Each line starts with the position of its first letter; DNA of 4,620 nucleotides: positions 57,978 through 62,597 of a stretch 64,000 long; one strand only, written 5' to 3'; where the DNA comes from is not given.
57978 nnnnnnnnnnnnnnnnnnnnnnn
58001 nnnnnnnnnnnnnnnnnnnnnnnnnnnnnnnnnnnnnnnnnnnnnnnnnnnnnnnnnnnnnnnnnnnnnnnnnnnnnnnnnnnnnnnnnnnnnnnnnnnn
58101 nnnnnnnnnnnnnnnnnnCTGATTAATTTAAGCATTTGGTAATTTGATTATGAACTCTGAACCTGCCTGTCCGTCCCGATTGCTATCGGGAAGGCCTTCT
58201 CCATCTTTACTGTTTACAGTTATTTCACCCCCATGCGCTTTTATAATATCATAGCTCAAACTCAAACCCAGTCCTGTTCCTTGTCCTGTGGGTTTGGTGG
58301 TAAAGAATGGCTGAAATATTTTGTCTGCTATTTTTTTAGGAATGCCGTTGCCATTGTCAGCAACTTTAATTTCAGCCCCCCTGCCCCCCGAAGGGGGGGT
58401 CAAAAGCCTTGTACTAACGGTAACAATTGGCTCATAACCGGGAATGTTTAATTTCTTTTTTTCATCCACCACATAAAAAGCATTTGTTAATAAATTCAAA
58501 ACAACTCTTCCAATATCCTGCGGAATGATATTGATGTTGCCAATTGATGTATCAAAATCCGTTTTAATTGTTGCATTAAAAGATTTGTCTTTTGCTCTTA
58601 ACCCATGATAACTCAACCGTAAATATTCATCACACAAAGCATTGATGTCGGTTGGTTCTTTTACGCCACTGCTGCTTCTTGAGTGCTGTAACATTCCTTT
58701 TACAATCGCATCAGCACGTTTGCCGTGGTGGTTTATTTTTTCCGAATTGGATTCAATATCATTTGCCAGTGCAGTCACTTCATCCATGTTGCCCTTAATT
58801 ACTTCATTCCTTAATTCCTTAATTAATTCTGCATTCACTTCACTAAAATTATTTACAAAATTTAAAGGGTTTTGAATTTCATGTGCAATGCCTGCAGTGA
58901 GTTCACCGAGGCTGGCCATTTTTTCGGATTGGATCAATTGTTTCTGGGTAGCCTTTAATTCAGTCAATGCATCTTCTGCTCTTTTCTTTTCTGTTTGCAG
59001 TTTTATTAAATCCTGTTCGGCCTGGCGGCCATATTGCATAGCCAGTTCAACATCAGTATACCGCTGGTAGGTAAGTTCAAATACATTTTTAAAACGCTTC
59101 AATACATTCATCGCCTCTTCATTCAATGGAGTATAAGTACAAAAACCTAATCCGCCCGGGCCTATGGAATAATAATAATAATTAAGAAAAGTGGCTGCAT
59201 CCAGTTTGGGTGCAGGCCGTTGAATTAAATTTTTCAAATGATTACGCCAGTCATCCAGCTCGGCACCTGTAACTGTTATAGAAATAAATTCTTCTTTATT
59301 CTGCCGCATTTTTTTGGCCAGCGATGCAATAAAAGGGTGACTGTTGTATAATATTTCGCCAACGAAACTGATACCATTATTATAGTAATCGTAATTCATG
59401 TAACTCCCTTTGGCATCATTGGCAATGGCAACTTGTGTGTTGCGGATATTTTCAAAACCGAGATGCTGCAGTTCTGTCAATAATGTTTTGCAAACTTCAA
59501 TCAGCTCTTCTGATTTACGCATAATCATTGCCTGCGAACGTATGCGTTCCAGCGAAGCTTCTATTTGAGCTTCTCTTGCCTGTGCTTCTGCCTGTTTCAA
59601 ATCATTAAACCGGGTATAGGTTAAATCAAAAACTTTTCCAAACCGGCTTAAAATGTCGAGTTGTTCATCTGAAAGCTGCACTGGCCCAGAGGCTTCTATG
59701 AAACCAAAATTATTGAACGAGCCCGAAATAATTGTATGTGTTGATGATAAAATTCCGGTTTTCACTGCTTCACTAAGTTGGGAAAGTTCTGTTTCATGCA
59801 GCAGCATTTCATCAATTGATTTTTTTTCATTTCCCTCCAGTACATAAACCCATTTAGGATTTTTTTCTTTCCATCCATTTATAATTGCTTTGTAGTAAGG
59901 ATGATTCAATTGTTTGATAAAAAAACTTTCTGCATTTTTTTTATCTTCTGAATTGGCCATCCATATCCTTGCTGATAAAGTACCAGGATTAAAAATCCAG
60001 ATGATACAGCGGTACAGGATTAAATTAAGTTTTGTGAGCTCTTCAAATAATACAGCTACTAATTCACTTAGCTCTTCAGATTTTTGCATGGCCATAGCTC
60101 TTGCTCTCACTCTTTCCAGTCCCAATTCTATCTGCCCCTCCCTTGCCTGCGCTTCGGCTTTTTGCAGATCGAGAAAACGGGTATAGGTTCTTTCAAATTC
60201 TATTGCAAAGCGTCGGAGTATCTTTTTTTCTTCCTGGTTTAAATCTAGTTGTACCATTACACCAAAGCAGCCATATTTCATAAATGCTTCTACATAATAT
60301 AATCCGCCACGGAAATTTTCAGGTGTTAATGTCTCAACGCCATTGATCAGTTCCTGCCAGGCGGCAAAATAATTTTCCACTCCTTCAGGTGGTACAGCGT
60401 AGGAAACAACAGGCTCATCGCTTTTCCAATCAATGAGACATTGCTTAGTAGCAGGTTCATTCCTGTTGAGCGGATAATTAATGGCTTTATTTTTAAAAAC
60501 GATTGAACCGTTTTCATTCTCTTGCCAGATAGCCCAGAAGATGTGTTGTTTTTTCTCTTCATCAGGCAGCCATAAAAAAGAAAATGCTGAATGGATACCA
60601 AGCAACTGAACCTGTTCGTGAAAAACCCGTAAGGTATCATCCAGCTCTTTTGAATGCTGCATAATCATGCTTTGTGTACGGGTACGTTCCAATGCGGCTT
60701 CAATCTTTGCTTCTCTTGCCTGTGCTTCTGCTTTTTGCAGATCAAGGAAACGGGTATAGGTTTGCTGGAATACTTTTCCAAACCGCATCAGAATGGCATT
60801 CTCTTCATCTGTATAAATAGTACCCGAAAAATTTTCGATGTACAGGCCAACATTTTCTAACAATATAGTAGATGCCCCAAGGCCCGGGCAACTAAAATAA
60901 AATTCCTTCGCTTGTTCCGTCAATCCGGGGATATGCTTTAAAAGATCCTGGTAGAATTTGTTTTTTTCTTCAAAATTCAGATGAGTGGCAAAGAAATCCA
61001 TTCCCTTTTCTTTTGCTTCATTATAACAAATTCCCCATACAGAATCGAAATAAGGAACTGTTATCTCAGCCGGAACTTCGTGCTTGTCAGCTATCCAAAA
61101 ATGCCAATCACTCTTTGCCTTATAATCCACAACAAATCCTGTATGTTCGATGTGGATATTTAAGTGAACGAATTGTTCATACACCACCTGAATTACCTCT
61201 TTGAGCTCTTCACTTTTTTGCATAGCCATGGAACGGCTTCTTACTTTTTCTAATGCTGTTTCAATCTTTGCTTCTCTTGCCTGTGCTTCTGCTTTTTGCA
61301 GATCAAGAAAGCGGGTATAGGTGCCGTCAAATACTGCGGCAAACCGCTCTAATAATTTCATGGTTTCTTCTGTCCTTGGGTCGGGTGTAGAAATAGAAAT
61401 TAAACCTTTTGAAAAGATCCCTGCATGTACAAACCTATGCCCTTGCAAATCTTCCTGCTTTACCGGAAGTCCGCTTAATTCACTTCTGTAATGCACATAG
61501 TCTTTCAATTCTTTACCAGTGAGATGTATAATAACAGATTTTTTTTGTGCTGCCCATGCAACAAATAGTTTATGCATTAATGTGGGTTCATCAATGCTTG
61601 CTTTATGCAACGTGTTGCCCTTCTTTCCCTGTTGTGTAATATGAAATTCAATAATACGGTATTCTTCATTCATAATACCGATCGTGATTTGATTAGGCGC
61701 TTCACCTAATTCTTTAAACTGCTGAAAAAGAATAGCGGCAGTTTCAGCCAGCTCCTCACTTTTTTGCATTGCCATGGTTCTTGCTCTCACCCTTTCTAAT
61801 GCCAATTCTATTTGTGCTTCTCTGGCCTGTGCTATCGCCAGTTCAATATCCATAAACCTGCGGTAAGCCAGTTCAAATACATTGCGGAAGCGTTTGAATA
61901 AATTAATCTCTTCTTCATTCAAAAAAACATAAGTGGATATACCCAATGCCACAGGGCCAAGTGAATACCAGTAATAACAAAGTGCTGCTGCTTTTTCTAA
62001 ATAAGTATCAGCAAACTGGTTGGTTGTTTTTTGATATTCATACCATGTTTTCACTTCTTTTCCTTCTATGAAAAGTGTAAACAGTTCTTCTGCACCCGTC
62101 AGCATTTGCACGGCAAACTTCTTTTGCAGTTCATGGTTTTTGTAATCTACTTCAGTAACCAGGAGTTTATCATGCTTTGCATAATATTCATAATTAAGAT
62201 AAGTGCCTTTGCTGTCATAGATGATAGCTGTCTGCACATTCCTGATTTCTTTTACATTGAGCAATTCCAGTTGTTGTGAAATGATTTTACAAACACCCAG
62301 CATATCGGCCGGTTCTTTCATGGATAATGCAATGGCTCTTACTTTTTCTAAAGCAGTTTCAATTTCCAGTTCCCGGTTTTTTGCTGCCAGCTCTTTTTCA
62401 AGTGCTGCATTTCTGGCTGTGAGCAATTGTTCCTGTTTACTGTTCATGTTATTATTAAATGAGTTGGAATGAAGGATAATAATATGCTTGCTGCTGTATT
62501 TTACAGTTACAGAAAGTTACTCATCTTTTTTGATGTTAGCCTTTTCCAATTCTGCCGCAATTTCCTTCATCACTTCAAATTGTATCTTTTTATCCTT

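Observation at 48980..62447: Histidine-kinase paralog array (4 genes + 1 remnant) converging on a receiver-only protein and a receiver-fused class III cyclase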

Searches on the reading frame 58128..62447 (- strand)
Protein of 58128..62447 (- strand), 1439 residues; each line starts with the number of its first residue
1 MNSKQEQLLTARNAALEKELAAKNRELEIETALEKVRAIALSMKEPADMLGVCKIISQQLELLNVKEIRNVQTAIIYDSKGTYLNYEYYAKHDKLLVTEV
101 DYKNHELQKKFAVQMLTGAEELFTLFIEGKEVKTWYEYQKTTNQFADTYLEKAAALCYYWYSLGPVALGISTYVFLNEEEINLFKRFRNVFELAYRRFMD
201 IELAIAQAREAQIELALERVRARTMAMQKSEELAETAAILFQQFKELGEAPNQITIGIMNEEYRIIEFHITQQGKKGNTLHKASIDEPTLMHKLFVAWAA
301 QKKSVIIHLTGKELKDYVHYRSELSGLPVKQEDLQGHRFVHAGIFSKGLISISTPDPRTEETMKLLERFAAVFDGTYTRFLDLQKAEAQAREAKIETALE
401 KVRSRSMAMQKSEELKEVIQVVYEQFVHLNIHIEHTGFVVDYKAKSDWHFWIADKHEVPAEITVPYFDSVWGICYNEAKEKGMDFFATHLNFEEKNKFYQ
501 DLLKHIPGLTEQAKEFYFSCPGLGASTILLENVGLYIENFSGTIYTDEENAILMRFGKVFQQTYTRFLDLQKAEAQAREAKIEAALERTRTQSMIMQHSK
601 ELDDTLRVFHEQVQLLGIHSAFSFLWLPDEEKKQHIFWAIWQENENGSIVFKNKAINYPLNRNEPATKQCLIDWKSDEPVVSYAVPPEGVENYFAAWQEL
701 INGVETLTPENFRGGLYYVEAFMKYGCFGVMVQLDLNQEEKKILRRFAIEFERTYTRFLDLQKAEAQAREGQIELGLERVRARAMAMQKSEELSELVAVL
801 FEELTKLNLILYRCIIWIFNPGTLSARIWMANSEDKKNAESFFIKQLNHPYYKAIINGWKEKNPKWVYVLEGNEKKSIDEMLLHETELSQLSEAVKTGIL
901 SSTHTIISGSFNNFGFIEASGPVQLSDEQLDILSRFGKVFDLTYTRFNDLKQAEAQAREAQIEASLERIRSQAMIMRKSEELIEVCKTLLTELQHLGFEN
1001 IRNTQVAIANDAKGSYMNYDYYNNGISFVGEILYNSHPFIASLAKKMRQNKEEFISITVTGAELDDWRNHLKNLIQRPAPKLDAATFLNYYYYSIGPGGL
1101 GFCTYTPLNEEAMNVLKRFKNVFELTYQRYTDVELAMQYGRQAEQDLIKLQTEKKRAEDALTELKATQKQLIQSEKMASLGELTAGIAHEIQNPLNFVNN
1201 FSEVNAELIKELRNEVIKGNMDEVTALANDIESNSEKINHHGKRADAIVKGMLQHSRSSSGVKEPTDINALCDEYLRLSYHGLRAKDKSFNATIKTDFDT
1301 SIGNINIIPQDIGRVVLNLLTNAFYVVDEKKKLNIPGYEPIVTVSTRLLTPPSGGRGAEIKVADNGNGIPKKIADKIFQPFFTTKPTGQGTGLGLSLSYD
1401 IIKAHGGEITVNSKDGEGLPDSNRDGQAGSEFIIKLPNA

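Call 8: search_protein_families(library=pfam, proteins=[window:58128-62447:-], max_evalue=0.01)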
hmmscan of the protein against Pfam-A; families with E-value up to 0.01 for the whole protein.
window:58128-62447:- (1439 aa): 2 families
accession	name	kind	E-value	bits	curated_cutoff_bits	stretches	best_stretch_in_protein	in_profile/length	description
PF02518.31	HATPase_c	-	5.1e-19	69.2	26.4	1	1310-1437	4-108/111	Histidine kinase-, DNA gyrase B-, and HSP90-like ATPase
PF00512.31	HisKA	-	7.9e-05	23.1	26.9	1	1180-1260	2-65/66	His Kinase A (phospho-acceptor) domain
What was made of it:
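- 58128..62447 (-): K1: cytoplasmic histidine kinase, 1439 aa, no TM segment. It has six tandem ~185-aa GAF-like modules followed by the shared DHp+CA core. HisKA and HATPase_c (call 8).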

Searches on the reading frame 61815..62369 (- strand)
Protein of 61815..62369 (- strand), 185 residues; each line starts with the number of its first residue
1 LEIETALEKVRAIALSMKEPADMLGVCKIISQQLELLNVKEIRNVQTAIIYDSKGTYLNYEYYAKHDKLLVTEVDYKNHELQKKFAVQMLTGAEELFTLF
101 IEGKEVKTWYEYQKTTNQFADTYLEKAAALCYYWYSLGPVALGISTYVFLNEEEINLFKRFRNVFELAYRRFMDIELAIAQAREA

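Call 27: search_solved_structures(query=A1, max_evalue=10)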
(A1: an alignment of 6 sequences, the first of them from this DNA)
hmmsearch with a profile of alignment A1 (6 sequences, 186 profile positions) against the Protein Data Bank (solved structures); distinct sequences matched with E-value up to 10: 6.
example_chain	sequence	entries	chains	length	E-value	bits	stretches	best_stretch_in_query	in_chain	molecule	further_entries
1kl9_A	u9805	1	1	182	0.37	14.3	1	75-172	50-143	EUKARYOTIC TRANSLATION INITIATION FACTOR 2 SUBUNIT 1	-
7nzm_E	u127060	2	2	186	0.38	14.2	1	75-172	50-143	Eukaryotic translation initiation factor 2 subunit 1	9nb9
9qc6_K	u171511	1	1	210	0.52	13.8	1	75-172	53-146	Eukaryotic translation initiation factor 2 subunit 1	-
9y5r_L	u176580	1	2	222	0.6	13.6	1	75-172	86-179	Eukaryotic translation initiation factor 2 subunit 1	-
5k0y_P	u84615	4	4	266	0.84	13.2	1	76-172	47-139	Eukaryotic translation initiation factor 2 subunit 1 | eukaryotic translation initiation factor 2 subunit alpha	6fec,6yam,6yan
3fh1_A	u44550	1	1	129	2.2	11.8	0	146-168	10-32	uncharacterized NTF2-like protein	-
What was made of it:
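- Tried and rejected: A PDB sequence search with the K1 module profile gave only chance hits (call 27).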

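Call 30: predict_structure(alignment_id=A1)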
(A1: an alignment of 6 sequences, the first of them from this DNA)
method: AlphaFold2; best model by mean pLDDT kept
length: 185 residues; sequences in the alignment: 6
mean_pLDDT: 91.4   pTM: 0.87
mean pLDDT of the five models: 91.4, 90.8, 90.4, 89.2, 80.1
residues with pLDDT >= 90: 134; 70-90: 48; 50-70: 3; < 50: 0
segments of 3 or more residues with pLDDT < 50: none
pLDDT, mean of each block of 10 residues (from residue 1): 93 91 95 94 94 89 94 91 87 82 94 90 94 89 95 94 91 90 88
secondary structure, 60 per line:
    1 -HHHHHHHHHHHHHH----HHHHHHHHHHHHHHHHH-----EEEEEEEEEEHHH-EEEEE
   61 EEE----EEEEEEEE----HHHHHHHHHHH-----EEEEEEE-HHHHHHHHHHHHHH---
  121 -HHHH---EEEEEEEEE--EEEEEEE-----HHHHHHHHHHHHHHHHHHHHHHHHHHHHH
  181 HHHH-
elements in order: H2-15 H20-36 E42-51 E56-63 E68-75 H80-90 E96-102 H104-117 H122-125 E129-137 E140-146 H152-184
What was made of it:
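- On GAF domain (K1 modules): The AF2 model has pLDDT 91 (call 30).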

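Call 35: fold_search(model_id=the predicted structure, library=pdb)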
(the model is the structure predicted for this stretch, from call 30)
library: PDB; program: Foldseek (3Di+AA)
matches with E <= 10: 893; with E <= 0.001: 2
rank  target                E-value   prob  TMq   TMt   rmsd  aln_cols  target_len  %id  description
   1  6oap_B                5.9e-04  1.00  0.50  0.34   7.0       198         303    9  Crystal structure of a dual sensor histidine kinase in the green-light absorbing Pg state (released 2019-09-18)
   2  3oov_B                7.7e-04  1.00  0.47  0.52   6.7       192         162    7  Crystal structure of a methyl-accepting chemotaxis protein, residues 122 to 287 (released 2010-09-08)
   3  4g3k_A                1.5e-03  1.00  0.49  0.57   8.6       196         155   10  Crystal structure of a. aeolicus nlh1 gaf domain in an inactive state (released 2013-05-29)
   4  5l10_A                2.3e-03  0.98  0.45  0.47   9.2       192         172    8  Crystal Structure of N-Acylhomoserine Lactone Dependent LuxR Family Transcriptionl Factor CepR2 from Burkholderia ceno (released 2016-10-26)
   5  4mcw_A                2.6e-03  1.00  0.49  0.28   6.3       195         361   13  Crystal structure of a HD-GYP domain (a cyclic-di-GMP phosphodiesterase) containing a tri-nuclear metal centre (released 2014-02-19)
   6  5l10_F                3.4e-03  0.98  0.47  0.51   8.2       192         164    7  Crystal Structure of N-Acylhomoserine Lactone Dependent LuxR Family Transcriptionl Factor CepR2 from Burkholderia ceno (released 2016-10-26)
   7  4g3v_A                3.6e-03  1.00  0.50  0.55   5.4       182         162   12  Crystal structure of A. Aeolicus nlh2 gaf domain in an inactive state (released 2013-05-29)
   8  3g6o_A                4.7e-03  0.98  0.53  0.25  10.1       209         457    9  Crystal structure of P. aeruginosa bacteriophytochrome PaBphP photosensory core domain mutant Q188L (released 2009-09-22)
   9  5xhx_B                6.5e-03  0.89  0.39  0.43   9.1       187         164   15  Crystal structure of VqsR LBD domain from Pseudomonas aeruginosa (released 2017-05-24)
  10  5xhx_A                8.4e-03  0.89  0.40  0.43   8.6       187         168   15  Crystal structure of VqsR LBD domain from Pseudomonas aeruginosa (released 2017-05-24)
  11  5l09_B                9.0e-03  0.89  0.39  0.43   8.7       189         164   10  Crystal Structure of Quorum-Sensing Transcriptional Activator from Yersinia enterocolitica in complex with 3-oxo-N-[(3 (released 2016-09-07)
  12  2uv0_H                1.3e-02  0.63  0.33  0.36   9.5       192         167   10  Structure of the P. aeruginosa LasR ligand-binding domain bound to its autoinducer (released 2007-03-27)
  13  1f5m_A                1.4e-02  0.96  0.47  0.49   6.2       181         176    8  STRUCTURE OF THE GAF DOMAIN (released 2000-11-10)
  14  7ahp_A                1.6e-02  0.23  0.16  0.12  12.8       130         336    9  Crystal structure of Ixodes ricinus serpin - Iripin-3 (released 2021-03-10)
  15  6ndo_B                2.2e-02  0.95  0.53  0.20   9.0       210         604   12  Crystal structure of the dark-adapted full-length bacteriophytochrome XccBphP mutant L193N from Xanthomonas campestris (released 2019-12-18)
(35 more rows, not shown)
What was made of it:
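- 58128..62447 (-): AF2 model pLDDT 91; best PDB fold matches are GAF domains at TM ~0.5 (calls 30, 35).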

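Call 82: search_protein_representatives(alignment_id=A1)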
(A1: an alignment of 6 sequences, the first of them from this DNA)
Query: 6 sequences, 186 profile positions. Proteins with E-value up to 0.001 (for the whole library): 2829; up to 1e-10: 2319; up to 1e-30: 1619. The best 150 are listed.
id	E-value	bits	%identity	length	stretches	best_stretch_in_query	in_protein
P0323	0.0e+00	2031.0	-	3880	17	2-186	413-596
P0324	0.0e+00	1840.2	-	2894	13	1-186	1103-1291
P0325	0.0e+00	1805.1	-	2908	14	1-186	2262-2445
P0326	0.0e+00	1632.6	-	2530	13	1-186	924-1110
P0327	0.0e+00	1627.9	-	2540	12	1-186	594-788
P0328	0.0e+00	1625.0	-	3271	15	1-186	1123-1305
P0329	0.0e+00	1620.8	-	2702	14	1-186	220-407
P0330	0.0e+00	1615.4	-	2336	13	1-186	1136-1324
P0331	0.0e+00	1604.0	-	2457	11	1-186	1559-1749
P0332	0.0e+00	1504.0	-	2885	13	1-186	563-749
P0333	0.0e+00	1484.4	-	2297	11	1-186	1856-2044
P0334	0.0e+00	1424.4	-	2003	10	1-186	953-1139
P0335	0.0e+00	1416.1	-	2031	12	1-185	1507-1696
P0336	0.0e+00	1392.3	-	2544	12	1-186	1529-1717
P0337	0.0e+00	1376.3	-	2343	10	1-186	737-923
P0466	9.6e-263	880.2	-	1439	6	1-186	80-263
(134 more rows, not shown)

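Call 83: search_protein_families(library=pfam, alignment_id=A1, max_evalue=10)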
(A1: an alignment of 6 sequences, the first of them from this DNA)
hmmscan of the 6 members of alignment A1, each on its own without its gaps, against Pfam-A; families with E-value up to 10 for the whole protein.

A. member 1, seq(185 aa): 1 family
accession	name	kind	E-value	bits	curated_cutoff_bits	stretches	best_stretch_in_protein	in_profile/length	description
PF02809.26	UIM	-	0.2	12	21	1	11-19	8-16/17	Ubiquitin interaction motif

B. families by the number of members that match (of 6 scanned): 5 families
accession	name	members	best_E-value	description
PF12132.13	DUF3587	1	0.019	Protein of unknown function (DUF3587)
PF16244.11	DUF4901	1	0.1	YcdB, YcdC repeated domain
PF11916.13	Vac14_Fig4_bd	1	0.11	Vacuolar protein 14 C-terminal Fig4p binding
PF08755.16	YccV-like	1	0.14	Hemimethylated DNA-binding protein YccV like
PF02809.26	UIM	1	0.2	Ubiquitin interaction motif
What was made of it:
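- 58128..62447 (-): No Pfam family even at E<=10 (call 83).
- On GAF domain (K1 modules): There is no Pfam hit at E<=10 (call 83) and no PDB sequence hit (call 27).
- Tried and rejected: Pfam at E<=10 gave nothing (call 83).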
